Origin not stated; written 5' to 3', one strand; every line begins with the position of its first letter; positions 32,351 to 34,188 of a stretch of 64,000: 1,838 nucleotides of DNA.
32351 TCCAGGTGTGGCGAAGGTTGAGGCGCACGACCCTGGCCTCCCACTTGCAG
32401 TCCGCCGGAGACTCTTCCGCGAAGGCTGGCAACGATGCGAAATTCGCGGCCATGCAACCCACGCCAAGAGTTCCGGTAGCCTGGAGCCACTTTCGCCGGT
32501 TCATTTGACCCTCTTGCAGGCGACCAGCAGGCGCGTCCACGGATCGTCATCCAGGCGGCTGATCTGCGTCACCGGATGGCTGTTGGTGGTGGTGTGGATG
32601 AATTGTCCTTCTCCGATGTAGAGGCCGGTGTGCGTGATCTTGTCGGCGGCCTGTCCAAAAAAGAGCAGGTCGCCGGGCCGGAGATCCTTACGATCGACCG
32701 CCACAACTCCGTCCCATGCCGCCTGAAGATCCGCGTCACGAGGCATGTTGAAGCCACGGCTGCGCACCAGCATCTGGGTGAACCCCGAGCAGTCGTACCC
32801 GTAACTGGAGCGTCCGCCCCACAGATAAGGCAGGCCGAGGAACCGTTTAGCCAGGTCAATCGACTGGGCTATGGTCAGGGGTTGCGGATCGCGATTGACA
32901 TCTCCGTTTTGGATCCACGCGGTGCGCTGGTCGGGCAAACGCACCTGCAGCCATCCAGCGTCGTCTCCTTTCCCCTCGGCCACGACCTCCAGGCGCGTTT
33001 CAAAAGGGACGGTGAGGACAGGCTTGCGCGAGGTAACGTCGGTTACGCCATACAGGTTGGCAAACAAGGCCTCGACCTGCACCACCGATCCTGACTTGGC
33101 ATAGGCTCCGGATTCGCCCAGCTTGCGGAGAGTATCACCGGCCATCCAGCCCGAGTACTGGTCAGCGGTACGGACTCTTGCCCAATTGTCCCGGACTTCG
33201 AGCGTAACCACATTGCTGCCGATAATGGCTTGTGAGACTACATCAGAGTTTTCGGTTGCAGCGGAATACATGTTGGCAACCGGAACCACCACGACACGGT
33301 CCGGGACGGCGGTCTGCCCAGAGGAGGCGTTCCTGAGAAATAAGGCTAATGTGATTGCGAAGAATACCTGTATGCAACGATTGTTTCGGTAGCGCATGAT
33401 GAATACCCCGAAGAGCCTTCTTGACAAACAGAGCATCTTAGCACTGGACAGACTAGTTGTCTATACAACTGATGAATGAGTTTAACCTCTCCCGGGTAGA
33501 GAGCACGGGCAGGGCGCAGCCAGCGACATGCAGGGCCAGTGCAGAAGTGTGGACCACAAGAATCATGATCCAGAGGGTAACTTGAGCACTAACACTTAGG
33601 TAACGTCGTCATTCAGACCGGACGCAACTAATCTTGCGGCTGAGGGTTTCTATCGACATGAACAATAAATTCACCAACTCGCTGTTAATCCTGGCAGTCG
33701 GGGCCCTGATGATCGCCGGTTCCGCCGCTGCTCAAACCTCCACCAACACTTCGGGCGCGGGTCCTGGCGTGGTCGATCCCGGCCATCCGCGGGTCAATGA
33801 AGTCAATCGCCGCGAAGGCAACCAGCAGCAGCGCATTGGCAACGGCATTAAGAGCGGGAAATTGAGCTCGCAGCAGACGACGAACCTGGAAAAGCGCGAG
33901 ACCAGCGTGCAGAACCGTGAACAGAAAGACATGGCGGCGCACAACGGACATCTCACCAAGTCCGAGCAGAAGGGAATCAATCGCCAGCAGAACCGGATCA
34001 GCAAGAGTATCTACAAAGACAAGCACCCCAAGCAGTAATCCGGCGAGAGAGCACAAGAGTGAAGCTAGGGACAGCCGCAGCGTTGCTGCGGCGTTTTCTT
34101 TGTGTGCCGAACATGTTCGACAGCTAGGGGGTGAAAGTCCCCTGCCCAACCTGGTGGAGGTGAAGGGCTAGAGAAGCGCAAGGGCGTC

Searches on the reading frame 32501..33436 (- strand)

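Call 9: search_protein_families(library=pfam, proteins=[window:32501-33436:-])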
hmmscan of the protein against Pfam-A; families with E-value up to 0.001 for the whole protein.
window:32501-33436:- (311 aa): 5 families
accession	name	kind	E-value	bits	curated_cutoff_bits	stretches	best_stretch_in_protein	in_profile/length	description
PF00877.26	NLPC_P60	-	2.7e-24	85.6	23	1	201-307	1-103/105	NlpC/P60 family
PF08239.17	SH3_3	-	8.9e-14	51.9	27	2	53-103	2-53/54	Bacterial SH3 domain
PF18348.7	SH3_16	-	2.9e-10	40.2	25.8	1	56-101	1-47/49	Bacterial dipeptidyl-peptidase Sh3 domain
PF23795.1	SH3_YKFC_2nd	-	4.8e-07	29.9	27.4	1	135-181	13-55/57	YKFC SH3b2 domain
PF06347.19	SH3_4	-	5e-07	29.8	24.1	1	53-103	4-54/56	Bacterial SH3 domain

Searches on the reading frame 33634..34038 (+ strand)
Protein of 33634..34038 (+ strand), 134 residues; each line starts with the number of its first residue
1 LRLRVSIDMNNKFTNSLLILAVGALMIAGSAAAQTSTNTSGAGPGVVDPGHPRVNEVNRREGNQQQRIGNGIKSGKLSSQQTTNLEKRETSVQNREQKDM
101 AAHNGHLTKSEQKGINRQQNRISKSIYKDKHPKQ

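Call 44: search_protein_families(library=ncbifam, proteins=[window:33634-34038:+])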
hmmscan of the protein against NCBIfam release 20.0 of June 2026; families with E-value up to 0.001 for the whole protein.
window:33634-34038:+ (134 aa): 0 families
